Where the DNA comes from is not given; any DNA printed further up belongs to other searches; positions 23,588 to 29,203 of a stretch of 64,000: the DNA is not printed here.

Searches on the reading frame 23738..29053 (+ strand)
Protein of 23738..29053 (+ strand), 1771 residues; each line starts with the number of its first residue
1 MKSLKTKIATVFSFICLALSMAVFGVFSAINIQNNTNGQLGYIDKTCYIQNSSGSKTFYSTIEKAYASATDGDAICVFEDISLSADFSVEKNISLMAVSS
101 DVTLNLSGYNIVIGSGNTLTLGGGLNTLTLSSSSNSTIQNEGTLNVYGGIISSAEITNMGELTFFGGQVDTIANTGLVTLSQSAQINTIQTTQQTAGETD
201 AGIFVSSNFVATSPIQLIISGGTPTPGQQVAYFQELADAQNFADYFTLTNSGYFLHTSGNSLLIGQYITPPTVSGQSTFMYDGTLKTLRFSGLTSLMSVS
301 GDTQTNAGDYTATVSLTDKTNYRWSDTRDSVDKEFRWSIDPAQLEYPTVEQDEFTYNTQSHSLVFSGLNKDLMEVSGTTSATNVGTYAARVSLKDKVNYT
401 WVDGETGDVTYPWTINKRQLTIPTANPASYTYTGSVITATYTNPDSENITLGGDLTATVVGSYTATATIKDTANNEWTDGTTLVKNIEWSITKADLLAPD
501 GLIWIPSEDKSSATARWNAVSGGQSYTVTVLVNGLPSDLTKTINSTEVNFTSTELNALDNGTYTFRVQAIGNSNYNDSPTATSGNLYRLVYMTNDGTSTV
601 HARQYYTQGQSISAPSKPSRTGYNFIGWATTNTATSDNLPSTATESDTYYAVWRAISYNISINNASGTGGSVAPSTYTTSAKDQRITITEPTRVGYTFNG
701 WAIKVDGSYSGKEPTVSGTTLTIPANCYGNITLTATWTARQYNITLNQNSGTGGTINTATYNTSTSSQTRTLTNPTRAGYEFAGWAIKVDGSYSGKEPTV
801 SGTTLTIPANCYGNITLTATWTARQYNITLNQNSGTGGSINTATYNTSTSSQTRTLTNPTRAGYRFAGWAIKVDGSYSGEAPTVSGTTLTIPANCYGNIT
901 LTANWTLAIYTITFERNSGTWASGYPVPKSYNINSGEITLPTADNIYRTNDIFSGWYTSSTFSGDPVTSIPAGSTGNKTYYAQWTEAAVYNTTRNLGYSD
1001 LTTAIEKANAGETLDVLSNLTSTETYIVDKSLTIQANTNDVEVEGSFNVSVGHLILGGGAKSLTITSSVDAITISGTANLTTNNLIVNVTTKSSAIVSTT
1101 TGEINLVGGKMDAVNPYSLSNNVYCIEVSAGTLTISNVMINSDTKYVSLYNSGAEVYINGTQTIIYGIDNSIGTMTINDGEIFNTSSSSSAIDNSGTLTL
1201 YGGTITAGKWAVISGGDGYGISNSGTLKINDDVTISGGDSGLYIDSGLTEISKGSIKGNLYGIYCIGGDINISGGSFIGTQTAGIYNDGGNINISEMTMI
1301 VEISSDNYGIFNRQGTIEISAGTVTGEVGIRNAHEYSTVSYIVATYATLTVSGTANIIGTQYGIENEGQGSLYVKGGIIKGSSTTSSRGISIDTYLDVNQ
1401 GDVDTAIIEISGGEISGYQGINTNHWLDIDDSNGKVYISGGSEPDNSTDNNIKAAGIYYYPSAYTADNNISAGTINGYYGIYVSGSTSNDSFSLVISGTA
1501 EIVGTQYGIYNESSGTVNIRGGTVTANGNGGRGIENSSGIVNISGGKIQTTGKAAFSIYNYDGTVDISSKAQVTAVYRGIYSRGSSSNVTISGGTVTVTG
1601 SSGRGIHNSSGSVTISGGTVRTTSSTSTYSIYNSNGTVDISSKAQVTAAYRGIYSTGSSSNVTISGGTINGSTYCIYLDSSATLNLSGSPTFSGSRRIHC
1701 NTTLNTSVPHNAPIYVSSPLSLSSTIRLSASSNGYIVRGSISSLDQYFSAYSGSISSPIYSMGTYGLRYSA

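Call 34: search_protein_families(library=pfam, proteins=[window:23738-29053:+], max_evalue=0.001)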
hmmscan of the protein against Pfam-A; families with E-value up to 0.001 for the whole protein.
window:23738-29053:+ (1771 aa): 1 family
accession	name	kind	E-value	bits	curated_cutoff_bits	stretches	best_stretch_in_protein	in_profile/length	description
PF09479.16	Flg_new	-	1.3e-31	109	27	5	587-651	1-64/65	Listeria-Bacteroides repeat domain (List_Bact_rpt)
